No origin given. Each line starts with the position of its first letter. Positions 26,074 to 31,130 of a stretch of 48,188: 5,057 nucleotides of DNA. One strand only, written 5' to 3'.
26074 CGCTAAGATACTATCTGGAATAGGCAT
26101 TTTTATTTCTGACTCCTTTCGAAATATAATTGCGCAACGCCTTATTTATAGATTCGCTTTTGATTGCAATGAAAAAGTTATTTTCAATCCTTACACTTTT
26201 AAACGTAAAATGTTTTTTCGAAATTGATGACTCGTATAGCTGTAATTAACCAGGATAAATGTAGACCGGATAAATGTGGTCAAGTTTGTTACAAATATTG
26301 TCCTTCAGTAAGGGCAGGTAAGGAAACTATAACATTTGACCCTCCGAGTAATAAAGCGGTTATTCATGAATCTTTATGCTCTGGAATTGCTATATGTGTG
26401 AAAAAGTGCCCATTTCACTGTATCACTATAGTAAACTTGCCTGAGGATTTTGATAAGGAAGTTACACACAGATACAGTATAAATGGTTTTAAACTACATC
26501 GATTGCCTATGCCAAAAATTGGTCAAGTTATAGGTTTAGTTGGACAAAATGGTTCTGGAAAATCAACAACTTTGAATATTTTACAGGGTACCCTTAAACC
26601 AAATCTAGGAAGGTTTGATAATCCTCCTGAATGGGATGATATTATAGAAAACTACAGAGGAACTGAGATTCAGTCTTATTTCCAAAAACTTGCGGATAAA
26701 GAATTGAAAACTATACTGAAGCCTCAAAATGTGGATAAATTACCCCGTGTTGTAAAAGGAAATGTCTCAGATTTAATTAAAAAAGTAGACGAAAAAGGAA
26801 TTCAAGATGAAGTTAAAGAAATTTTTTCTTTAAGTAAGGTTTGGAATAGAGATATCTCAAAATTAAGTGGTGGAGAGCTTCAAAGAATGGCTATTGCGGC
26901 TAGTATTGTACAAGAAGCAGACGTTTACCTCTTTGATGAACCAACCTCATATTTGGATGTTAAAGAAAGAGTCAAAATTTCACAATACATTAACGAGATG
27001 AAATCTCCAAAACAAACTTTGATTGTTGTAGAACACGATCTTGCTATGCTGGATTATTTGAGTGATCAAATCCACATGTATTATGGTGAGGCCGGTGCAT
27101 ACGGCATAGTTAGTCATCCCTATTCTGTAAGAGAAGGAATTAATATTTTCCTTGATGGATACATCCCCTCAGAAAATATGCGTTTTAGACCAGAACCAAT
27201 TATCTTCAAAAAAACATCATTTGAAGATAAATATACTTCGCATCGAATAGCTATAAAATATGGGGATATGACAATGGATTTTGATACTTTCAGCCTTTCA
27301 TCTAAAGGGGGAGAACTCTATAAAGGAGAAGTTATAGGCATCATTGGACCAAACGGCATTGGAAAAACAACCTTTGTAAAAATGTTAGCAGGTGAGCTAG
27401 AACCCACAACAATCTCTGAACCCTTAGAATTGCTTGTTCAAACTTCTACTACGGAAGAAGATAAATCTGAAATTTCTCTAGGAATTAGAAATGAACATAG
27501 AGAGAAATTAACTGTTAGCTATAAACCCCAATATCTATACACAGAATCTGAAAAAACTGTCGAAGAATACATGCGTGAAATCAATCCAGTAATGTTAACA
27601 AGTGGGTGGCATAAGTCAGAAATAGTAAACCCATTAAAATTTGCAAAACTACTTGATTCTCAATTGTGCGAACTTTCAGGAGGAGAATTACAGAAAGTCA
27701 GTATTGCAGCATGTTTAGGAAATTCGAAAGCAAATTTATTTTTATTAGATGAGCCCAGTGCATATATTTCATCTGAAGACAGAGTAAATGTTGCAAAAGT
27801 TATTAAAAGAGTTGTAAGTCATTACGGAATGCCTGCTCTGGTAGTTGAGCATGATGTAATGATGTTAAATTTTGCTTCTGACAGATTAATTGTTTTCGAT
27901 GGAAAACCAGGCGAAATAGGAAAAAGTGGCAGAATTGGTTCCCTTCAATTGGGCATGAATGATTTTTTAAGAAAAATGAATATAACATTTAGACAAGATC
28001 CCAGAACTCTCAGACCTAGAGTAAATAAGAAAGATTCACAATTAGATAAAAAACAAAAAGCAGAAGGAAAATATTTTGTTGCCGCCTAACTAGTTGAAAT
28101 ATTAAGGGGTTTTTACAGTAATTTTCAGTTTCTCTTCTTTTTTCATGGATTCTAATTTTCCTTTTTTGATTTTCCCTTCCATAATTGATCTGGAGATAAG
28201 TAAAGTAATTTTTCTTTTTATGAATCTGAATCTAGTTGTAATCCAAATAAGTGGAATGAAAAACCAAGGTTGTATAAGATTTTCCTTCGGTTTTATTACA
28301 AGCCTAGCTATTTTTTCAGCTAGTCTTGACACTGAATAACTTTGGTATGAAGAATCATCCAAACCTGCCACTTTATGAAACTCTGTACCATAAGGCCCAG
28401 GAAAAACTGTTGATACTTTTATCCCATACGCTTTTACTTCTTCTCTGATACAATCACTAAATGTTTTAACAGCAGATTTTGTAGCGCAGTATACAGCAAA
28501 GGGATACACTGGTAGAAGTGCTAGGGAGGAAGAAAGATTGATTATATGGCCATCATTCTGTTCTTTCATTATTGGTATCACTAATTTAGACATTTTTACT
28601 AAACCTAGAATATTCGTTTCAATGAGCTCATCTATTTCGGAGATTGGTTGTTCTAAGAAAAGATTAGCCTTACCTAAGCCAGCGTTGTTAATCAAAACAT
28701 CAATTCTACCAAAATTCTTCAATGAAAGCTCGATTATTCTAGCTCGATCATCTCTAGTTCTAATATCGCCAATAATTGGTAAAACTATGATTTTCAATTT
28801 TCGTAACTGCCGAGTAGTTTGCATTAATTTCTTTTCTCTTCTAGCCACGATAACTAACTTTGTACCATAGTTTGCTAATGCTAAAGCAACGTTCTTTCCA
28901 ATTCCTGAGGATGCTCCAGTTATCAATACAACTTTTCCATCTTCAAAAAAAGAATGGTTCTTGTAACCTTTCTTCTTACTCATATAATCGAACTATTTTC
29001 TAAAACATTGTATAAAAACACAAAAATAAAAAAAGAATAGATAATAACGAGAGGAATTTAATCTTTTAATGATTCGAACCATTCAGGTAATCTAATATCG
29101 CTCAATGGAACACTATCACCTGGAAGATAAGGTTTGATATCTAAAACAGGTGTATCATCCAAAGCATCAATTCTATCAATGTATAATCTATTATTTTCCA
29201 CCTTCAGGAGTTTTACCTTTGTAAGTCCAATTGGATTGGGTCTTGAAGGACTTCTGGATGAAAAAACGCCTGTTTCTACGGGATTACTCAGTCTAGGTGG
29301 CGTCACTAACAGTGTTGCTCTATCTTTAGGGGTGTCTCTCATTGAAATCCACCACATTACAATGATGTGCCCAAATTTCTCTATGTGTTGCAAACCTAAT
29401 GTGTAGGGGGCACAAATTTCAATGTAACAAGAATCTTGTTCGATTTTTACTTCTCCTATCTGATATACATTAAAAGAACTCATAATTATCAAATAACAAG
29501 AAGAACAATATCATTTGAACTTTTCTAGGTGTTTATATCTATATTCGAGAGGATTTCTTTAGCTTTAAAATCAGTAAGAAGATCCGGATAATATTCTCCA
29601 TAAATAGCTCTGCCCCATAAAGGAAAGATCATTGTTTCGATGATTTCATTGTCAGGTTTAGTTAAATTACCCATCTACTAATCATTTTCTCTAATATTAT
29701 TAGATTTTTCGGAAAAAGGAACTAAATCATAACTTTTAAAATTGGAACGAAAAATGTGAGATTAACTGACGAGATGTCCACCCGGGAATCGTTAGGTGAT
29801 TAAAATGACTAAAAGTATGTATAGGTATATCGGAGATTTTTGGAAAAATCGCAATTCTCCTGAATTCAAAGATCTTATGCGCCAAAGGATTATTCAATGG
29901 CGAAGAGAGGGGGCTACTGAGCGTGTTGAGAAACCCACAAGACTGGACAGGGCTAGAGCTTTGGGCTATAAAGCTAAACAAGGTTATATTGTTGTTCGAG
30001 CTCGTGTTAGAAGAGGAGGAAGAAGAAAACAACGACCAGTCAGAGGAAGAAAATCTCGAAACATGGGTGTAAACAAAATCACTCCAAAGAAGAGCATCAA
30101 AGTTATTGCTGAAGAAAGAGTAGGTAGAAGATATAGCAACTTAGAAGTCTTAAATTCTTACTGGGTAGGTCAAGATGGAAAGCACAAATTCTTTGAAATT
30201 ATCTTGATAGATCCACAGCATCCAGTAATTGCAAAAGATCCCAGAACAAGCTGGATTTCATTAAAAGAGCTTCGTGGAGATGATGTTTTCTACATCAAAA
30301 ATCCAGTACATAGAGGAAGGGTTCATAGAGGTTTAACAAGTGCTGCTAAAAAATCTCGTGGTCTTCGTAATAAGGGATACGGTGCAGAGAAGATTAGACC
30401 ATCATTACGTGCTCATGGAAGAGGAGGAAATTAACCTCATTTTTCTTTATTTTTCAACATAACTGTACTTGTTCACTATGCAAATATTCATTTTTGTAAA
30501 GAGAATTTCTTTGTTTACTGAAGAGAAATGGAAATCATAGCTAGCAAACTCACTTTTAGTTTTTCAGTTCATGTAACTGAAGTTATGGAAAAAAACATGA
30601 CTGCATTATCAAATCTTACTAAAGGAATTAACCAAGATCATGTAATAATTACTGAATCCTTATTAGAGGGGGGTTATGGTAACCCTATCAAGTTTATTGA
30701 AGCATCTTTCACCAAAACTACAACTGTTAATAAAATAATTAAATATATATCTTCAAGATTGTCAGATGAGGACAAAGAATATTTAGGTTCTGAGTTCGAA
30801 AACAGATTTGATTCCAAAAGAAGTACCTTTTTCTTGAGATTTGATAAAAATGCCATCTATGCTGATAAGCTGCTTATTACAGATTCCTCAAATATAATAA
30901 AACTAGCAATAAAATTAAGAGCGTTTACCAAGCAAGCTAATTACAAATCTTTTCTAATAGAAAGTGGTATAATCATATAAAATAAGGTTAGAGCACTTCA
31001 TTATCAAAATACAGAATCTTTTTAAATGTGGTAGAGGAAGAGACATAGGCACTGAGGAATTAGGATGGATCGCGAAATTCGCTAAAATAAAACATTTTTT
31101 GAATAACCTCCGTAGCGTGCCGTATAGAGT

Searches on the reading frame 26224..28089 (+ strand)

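Call 8: search_protein_families(library=pfam, proteins=[window:26224-28089:+], max_evalue=0.001)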
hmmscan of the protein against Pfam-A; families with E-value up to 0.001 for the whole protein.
window:26224-28089:+ (621 aa): 21 families
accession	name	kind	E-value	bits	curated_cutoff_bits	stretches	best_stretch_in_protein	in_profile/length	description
PF00005.33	ABC_tran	-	1e-42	146.4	25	2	100-242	11-137/137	ABC transporter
PF02463.25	SMC_N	-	3.5e-18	66.3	40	2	94-287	18-213/220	RecF/RecN/SMC N terminal domain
PF13304.12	AAA_21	-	8e-12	46.3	27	0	371-437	2-78/304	AAA domain, putative AbiEii toxin, Type IV TA system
PF04068.21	Fer4_RLI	-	1.2e-09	38.2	23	1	3-34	1-35/35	Possible Fer4-like domain in RNase L inhibitor, RLI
PF00004.35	AAA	-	9.3e-07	29.8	21.2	0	373-448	3-48/131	ATPase family associated with various cellular activities (AAA)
PF13175.12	AAA_15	-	2.1e-06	28.1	32.1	0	370-447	25-98/374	AAA ATPase domain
PF13671.12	AAA_33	-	4.4e-06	27.5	27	1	371-462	2-79/143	AAA domain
PF03193.22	RsgA_GTPase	-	6.1e-06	26.6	30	0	100-125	106-131/174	RsgA GTPase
PF13401.12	AAA_22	-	6.8e-06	26.9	27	0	371-407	8-45/130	AAA domain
PF07693.20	KAP_NTPase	-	8.4e-06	25.7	20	0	369-456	21-78/293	KAP family P-loop domain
PF13476.12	AAA_23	-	2.4e-05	25.5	27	0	102-260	21-164/201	AAA domain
PF13555.12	AAA_29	-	3.2e-05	24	27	0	89-126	12-48/61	P-loop containing region of AAA domain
PF03215.21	Rad17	-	8.6e-05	23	23.8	0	369-398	46-75/186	Rad17 P-loop domain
PF13479.12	AAA_24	-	9.3e-05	22.8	27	0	370-394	4-23/195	AAA domain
PF00910.28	RNA_helicase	-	0.00014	22.8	21.5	0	373-393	3-23/105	RNA helicase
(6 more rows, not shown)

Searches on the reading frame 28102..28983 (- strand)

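Call 9: search_protein_families(library=pfam, proteins=[window:28102-28983:-], max_evalue=0.001)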
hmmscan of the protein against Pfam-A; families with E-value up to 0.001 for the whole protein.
window:28102-28983:- (293 aa): 5 families
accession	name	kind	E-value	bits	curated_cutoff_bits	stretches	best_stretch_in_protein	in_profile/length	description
PF00106.31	adh_short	-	3.9e-51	173.8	26.6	1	17-204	1-188/195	short chain dehydrogenase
PF13561.12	adh_short_C2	-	7.2e-31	108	27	1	23-207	1-185/236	Enoyl-(Acyl carrier protein) reductase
PF08659.16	KR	-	1.5e-12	48.3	22.6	1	19-181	3-165/180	KR domain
PF02719.21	Polysacc_synt_2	-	1.1e-08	35.1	20.2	1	19-188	1-161/293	Polysaccharide biosynthesis protein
PF01370.27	Epimerase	-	0.00028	20.8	20.9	1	19-129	1-96/240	NAD dependent epimerase/dehydratase family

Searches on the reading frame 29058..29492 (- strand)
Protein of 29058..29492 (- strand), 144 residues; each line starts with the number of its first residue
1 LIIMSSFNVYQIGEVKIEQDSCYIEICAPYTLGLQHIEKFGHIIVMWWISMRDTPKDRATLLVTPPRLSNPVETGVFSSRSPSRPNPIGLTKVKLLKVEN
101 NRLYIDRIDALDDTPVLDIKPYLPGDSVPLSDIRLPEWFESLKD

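Call 9: search_protein_families(library=pfam, proteins=[window:29058-29492:-], max_evalue=0.001)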
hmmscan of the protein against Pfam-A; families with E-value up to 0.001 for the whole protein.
window:29058-29492:- (144 aa): 1 family
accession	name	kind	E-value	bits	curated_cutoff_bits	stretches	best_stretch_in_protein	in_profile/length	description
PF01980.22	TrmO_N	-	1e-31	110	26.8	1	18-124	10-113/116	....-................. O N-terminal domain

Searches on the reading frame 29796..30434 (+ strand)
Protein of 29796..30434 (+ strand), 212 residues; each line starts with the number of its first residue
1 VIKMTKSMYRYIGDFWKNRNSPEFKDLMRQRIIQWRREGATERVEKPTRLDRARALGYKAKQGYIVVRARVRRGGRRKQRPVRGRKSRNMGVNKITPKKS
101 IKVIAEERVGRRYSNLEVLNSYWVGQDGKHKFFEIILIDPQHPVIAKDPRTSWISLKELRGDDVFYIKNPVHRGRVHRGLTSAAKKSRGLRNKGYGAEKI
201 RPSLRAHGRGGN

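Call 9: search_protein_families(library=pfam, proteins=[window:29796-30434:+], max_evalue=0.001)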
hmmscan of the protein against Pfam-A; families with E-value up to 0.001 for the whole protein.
window:29796-30434:+ (212 aa): 1 family
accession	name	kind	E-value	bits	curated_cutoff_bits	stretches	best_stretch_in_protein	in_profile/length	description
PF00827.22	Ribosomal_L15e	-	2.8e-79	265.7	27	1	7-206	1-190/191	Ribosomal L15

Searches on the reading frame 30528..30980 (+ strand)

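Call 9: search_protein_families(library=pfam, proteins=[window:30528-30980:+], max_evalue=0.001)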
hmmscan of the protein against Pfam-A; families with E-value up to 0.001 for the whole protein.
window:30528-30980:+ (150 aa): 1 family
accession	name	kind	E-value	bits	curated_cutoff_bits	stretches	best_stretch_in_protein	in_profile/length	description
PF01877.22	RNA_binding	-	2.6e-24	86.2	26.9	1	8-129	2-119/120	RNA binding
